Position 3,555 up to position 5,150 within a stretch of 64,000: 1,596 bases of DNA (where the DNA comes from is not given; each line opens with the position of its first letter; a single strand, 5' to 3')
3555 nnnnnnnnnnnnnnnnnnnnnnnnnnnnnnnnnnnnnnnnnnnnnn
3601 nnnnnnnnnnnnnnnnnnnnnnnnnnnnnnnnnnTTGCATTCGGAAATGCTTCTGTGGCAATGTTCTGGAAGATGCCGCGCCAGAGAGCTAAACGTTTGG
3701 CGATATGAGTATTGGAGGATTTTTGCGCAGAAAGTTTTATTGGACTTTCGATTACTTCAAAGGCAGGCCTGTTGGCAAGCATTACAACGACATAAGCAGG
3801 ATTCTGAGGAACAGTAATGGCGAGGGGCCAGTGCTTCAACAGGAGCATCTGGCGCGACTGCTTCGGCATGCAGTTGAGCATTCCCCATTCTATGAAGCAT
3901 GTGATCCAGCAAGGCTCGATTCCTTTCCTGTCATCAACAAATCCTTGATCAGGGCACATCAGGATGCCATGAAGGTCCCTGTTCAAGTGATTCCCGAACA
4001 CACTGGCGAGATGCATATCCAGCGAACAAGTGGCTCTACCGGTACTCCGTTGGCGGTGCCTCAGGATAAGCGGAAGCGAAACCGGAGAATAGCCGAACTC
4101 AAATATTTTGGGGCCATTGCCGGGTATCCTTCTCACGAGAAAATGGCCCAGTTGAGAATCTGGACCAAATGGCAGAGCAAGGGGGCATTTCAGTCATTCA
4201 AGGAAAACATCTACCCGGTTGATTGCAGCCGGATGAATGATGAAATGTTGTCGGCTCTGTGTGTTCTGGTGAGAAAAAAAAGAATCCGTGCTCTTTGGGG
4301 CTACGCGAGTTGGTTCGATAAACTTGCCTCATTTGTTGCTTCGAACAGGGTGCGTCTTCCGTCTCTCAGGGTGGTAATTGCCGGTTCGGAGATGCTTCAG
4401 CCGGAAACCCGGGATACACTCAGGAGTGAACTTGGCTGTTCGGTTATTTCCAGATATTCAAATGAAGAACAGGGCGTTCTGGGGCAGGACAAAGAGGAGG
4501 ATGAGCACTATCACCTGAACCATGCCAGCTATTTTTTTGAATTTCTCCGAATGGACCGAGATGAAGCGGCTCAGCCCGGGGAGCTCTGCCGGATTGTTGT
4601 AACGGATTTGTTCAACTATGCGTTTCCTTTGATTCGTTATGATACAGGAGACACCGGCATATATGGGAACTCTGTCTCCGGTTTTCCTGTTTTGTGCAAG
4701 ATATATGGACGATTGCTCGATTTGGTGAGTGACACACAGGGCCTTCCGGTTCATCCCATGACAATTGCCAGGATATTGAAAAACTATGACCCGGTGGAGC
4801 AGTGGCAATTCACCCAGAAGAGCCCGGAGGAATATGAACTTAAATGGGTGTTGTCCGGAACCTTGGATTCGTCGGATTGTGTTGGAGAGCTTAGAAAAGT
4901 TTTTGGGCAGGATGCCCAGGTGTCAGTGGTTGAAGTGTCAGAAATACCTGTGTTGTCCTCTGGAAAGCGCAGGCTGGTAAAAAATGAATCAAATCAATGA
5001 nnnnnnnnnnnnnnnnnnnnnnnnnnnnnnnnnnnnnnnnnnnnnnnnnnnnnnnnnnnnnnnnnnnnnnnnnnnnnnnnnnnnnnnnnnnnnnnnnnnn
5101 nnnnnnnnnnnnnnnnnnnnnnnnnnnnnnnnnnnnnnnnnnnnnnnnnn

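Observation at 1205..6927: Divergent acyl / aminoacyl tailoring cassette: ATP-grasp, GNAT, PaaK-like ligase, two NeuD/PglD-like acyltransferases and a CapA-like protein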

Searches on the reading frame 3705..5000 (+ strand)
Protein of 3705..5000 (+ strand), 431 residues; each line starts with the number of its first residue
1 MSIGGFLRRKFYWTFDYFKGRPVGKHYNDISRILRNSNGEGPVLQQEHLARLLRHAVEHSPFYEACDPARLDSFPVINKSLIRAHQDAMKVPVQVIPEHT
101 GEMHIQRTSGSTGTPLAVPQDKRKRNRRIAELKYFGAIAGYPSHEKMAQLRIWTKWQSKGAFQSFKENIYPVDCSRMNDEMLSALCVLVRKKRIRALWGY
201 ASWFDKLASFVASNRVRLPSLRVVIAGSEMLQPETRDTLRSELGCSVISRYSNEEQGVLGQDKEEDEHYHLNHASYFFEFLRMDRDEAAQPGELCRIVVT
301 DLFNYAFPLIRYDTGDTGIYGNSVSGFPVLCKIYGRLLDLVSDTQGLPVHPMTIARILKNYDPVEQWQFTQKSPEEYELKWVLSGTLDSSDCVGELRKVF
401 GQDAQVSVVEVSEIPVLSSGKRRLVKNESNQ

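Call 4: search_protein_families(library=pfam, proteins=[window:3705-5000:+], max_evalue=0.01)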
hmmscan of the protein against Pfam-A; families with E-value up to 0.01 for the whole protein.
window:3705-5000:+ (431 aa): 1 family
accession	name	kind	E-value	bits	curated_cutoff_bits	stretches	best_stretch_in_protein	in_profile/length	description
PF00501.34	AMP-binding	-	1.9e-05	24.1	29.9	1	103-251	165-319/384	AMP-binding enzyme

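Call 5: search_protein_families(library=ncbifam, proteins=[window:3705-5000:+], max_evalue=0.001)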
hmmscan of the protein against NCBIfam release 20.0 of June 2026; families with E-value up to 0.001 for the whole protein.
window:3705-5000:+ (431 aa): 8 families
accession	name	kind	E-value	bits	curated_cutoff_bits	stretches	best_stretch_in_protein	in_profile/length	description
NF045666.1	DVU1553_fam_AMP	equivalog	7.5e-20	71.2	300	1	182-319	171-309/331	DVU_1553 family AMP-dependent CoA ligase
TIGR02155.1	PA_CoA_ligase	equivalog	1.7e-07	30.1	646.3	1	219-364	195-343/422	phenylacetate--CoA ligase PaaK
NF041878.1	paak_haloarch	equivalog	4.3e-07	28.9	700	1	208-364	190-351/427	phenylacetate--CoA ligase PaaK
NF053551.1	FlxY_rubin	equivalog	1.8e-05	23.7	520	1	261-371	244-356/424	flexirubin biosynthesis putative acyl-CoA ligase FlxY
NF041217.1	BagE_FevW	exception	5e-05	22.4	800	0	217-316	190-287/424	bagremycin/ferroverdin synthetase BagE/FevW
TIGR03335.1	F390_ftsA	equivalog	5.4e-05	22.1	458.7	0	220-319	205-307/445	coenzyme F390 synthetase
TIGR01733.1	AA-adenyl-dom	subfamily_domain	0.00057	18.8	317.4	0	97-256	117-273/409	amino acid adenylation domain-containing protein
TIGR02304.1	aden_form_hyp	equivalog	0.00061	18.9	251.9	0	45-90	28-73/430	F390 synthetase-related protein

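Call 11: find_encoding_contigs(protein=window:3705-5000:+, flank=10000, max_places=10)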
Protein window:3705-5000:+ (431 aa): 13 contigs read that carry it; 5 places shown.
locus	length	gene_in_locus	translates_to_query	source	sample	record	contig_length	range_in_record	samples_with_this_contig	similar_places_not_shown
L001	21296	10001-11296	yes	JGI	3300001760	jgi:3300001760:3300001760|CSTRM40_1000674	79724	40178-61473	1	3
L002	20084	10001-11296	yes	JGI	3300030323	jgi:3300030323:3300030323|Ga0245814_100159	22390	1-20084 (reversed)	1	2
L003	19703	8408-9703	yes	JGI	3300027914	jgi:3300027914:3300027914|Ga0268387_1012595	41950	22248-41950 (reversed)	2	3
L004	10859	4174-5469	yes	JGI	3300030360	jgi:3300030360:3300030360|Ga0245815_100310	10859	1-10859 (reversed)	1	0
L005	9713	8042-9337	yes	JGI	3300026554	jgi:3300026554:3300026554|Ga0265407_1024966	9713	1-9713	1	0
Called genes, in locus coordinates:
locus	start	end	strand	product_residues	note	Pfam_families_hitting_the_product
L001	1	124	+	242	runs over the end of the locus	PF19567:CpsB_CapC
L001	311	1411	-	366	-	PF01370:Epimerase, PF04321:RmlD_sub_bind (weak), PF16363:GDP_Man_Dehyd (weak)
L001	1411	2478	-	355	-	PF01370:Epimerase, PF02719:Polysacc_synt_2 (weak), PF04321:RmlD_sub_bind (weak), PF16363:GDP_Man_Dehyd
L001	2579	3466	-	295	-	PF01370:Epimerase, PF04321:RmlD_sub_bind (weak), PF16363:GDP_Man_Dehyd (faint), PF07993:NAD_binding_4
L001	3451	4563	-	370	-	-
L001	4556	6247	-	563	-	PF02776:TPP_enzyme_N, PF00205:TPP_enzyme_M, PF02775:TPP_enzyme_C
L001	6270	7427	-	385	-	PF01467:CTP_transf_like, PF08544:GHMP_kinases_C (faint)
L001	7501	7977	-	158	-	PF00583:Acetyltransf_1, PF13673:Acetyltransf_10 (weak), PF13508:Acetyltransf_7, PF08445:FR47 (weak)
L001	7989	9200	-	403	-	PF02655:ATP-grasp_3 (weak), PF13535:ATP-grasp_4 (weak)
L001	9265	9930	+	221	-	PF17836:PglD_N, PF25087:GMPPB_C (weak), PF00132:Hexapep (weak)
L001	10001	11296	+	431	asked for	PF00501:AMP-binding (faint), PF27533:CapK_C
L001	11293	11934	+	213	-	PF25087:GMPPB_C (weak), PF00132:Hexapep (weak)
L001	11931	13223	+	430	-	PF09587:PGA_cap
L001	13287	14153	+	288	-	PF00483:NTP_transferase, PF12804:NTP_transf_3 (weak)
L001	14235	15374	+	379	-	PF01073:3Beta_HSD, PF01370:Epimerase, PF02719:Polysacc_synt_2, PF04321:RmlD_sub_bind, PF07993:NAD_binding_4, PF16363:GDP_Man_Dehyd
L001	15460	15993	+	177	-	-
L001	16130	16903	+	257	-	PF02563:Poly_export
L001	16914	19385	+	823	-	-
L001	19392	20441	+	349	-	PF01370:Epimerase, PF04321:RmlD_sub_bind (weak), PF16363:GDP_Man_Dehyd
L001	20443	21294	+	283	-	-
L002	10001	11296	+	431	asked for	PF00501:AMP-binding (faint), PF27533:CapK_C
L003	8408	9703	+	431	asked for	PF00501:AMP-binding (faint), PF27533:CapK_C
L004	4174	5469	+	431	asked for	PF00501:AMP-binding (faint), PF27533:CapK_C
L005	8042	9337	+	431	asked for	PF00501:AMP-binding (faint), PF27533:CapK_C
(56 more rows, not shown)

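Call 13: find_homologous_proteins(query=window:3705-5000:+, max_evalue=0.00001)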
Query window:3705-5000:+ (431 aa): 3301 proteins with E <= 0.00001 among 8000 candidates; the best 120 are listed.
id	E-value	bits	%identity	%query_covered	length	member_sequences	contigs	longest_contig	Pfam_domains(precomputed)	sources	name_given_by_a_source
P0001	1.6e-281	952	100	95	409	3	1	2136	PF00501.35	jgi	-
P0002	2.5e-184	631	63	99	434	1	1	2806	PF27533.1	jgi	jgi:phenylacetate-CoA ligase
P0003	3.1e-184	631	62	99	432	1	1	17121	PF27533.1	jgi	jgi:phenylacetate-CoA ligase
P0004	7.2e-182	623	61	100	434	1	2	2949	PF27533.1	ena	-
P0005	1.8e-181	622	62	99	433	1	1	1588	PF27533.1,PF00501.35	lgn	-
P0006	3.6e-181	621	62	99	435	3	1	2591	PF27533.1,PF00501.35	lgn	-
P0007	2.5e-180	618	61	99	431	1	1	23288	PF27533.1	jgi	jgi:phenylacetate-CoA ligase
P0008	1.4e-179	616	61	99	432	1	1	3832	PF27533.1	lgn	-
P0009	4.6e-179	614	61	99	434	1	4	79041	PF27533.1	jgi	-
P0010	3.7e-178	611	61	99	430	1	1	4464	PF27533.1,PF00501.35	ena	-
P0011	4.6e-175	601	59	100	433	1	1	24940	PF27533.1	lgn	-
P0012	4.7e-168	578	59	99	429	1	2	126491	PF27533.1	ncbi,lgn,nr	ncbi:MAG: phenylacetate--CoA ligase family protein [Bacteroidetes bacterium]|nr:phenylacetate--CoA l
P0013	6.8e-167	574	59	99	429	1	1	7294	PF27533.1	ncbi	-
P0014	2.2e-166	572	61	95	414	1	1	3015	PF27533.1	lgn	-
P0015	2.1e-163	562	57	99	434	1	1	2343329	PF27533.1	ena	-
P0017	2.7e-162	559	55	99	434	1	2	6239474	PF27533.1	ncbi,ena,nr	nr:hypothetical protein [uncultured Draconibacterium sp.]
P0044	7.5e-139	482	51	100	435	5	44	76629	PF27533.1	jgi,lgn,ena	jgi:phenylacetate-CoA ligase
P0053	2.5e-132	460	49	99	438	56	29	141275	PF27533.1,PF00501.35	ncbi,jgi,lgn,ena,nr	ncbi:MAG: phenylacetate--CoA ligase family protein [Lachnospiraceae bacterium]|nr:phenylacetate--CoA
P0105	9.2e-126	438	48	99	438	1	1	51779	PF27533.1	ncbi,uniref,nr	ncbi:phenylacetate--CoA ligase family protein [Sphingobacterium sp. JB170]|uniref:phenylacetate--CoA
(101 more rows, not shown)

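Call 15: find_related_loci(query=A1, collection=genome_contigs, flank=10000)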
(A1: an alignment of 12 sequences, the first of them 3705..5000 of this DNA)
Query A1 (431 aa) in genome_contigs; peptide patterns used: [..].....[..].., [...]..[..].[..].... (x = any residue, [..] = any of these).
205 stretches matched a pattern; 196 encode a relative of the query (tblastn E <= 1e-3); the best 80 are kept; 80 distinct loci.
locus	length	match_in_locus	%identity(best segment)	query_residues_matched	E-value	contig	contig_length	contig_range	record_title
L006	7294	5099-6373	59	1-427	2e-176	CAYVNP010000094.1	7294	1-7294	MAG TPA_asm: uncultured Bacteroidales bacterium isolate SRP272421_co4_81 genome assembly, contig: NODE_34866_length_7294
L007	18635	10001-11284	60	1-428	1e-173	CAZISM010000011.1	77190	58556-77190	MAG TPA_asm: uncultured Cytophagia bacterium isolate binchicken_co66_257 genome assembly, contig: NODE_628_length_77190_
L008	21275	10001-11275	59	1-427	9e-177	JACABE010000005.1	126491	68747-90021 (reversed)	MAG: Bacteroidetes bacterium isolate Cfx3-09 MAG09_5, whole genome shotgun sequence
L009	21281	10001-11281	51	1-425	3e-152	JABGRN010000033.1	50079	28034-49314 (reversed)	MAG: Prolixibacteraceae bacterium isolate co234_bin80 NODE_1414_length_50079_cov_16.287762, whole genome shotgun sequenc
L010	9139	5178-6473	52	1-428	4e-150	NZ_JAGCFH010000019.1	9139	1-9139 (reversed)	MAG: Ruminococcus sp. isolate RGIG9739 Yak_Omasum-3__c85816, whole genome shotgun sequence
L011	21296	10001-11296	52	1-428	5e-150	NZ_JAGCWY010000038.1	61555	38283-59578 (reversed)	MAG: Ruminococcus sp. isolate RGIG10198 Yak_Rumen-5__c492308, whole genome shotgun sequence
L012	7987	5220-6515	51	1-425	4e-143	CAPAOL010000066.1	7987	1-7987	MAG TPA_asm: uncultured Phocaeicola sp. isolate MGBC144851 genome assembly, contig: MGBC144851.66, whole genome shotgun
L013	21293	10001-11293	49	1-425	4e-140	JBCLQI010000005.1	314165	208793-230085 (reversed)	Lachnospiraceae bacterium 48-33 voucher GPTB0118 scaffold5, whole genome shotgun sequence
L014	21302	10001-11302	48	1-427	4e-133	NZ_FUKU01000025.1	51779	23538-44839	Sphingobacterium sp. JB170, whole genome shotgun sequence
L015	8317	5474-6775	48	1-428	6e-133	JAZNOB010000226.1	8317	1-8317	MAG: Ruminococcus sp. isolate T1900044653_TS20190119.MAGScoT_cleanbin_000003 SGB_1451_k141_428519, whole genome shotgun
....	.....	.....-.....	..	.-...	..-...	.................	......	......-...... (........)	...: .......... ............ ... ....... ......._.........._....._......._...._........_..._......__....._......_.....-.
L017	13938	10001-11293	47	1-425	7e-132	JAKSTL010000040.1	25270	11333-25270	MAG: Treponema sp. isolate Horse_feces306 MAG306_40, whole genome shotgun sequence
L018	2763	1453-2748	46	1-425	2e-137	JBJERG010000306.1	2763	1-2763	MAG: Ruminococcus sp. isolate FUKU06_bin.005 NODE_7823_length_2763_cov_6.058715, whole genome shotgun sequence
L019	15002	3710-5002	47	1-425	1e-130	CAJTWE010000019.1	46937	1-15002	MAG TPA_asm: uncultured Ruminococcus sp. isolate MGBC120363 genome assembly, contig: MGBC120363.19, whole genome shotgun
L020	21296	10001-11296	48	1-425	2e-129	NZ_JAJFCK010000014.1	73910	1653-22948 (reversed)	Ruminococcus callidus strain MSK.21.81 EBJNMNME_14, whole genome shotgun sequence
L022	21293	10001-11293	46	1-425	2e-127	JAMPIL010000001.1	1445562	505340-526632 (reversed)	MAG: Ruminococcus flavefaciens isolate NALB_7963_3 Scaffold_#1__SCF_001__1444862_bp, whole genome shotgun sequence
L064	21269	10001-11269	36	7-427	6e-79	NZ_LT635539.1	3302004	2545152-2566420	Blautia sp. Marseille-P3087 strain Marseille-P3087T, whole genome shotgun sequence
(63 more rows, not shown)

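Call 19: search_solved_structures(query=window:3705-5000:+, max_evalue=0.01)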
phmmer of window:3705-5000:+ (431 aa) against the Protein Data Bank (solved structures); distinct sequences matched with E-value up to 0.01: 3.
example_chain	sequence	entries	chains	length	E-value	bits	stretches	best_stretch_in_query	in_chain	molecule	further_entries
9s3l_A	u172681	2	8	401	6.8e-08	35.1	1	203-347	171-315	Phenylacetate-CoA ligase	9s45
2y27_A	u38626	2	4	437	8.6e-06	28.2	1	219-360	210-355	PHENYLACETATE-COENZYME A LIGASE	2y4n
4r1l_A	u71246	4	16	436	0.0022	20.3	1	217-362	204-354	Phenylacetate-coenzyme A ligase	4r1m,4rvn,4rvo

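Call 27: find_encoding_contigs(protein=P0012, flank=10000, max_places=1)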
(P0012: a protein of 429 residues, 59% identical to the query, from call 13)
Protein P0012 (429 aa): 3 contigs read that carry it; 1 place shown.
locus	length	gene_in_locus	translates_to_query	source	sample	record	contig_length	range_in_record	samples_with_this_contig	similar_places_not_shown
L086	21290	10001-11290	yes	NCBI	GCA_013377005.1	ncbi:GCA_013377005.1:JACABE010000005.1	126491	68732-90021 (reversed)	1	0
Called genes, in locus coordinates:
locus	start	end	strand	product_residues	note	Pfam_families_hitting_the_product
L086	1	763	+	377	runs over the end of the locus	PF02222:ATP-grasp (faint), PF02655:ATP-grasp_3, PF02786:CPSase_L_D2, PF08443:RimK (weak), PF07478:Dala_Dala_lig_C, PF15632:ATPgrasp_Ter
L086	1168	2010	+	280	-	PF01061:ABC2_membrane (weak)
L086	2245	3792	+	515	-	-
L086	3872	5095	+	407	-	PF00005:ABC_tran, PF13304:AAA_21 (faint), PF14524:Wzt_C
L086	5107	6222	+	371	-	PF01041:DegT_DnrJ_EryC1, PF01053:Cys_Met_Meta_PP (weak)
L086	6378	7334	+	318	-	PF00535:Glycos_transf_2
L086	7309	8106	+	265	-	PF13489:Methyltransf_23, PF08241:Methyltransf_11, PF08242:Methyltransf_12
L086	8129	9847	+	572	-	-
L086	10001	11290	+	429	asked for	PF27533:CapK_C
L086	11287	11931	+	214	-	PF00132:Hexapep (faint), PF25087:GMPPB_C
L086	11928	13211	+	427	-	PF09587:PGA_cap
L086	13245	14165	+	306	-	PF00535:Glycos_transf_2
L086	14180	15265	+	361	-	PF04577:Glyco_transf_61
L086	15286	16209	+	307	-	PF04230:PS_pyruv_trans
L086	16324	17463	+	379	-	PF00535:Glycos_transf_2, PF10111:Glyco_tranf_2_2, PF13641:Glyco_tranf_2_3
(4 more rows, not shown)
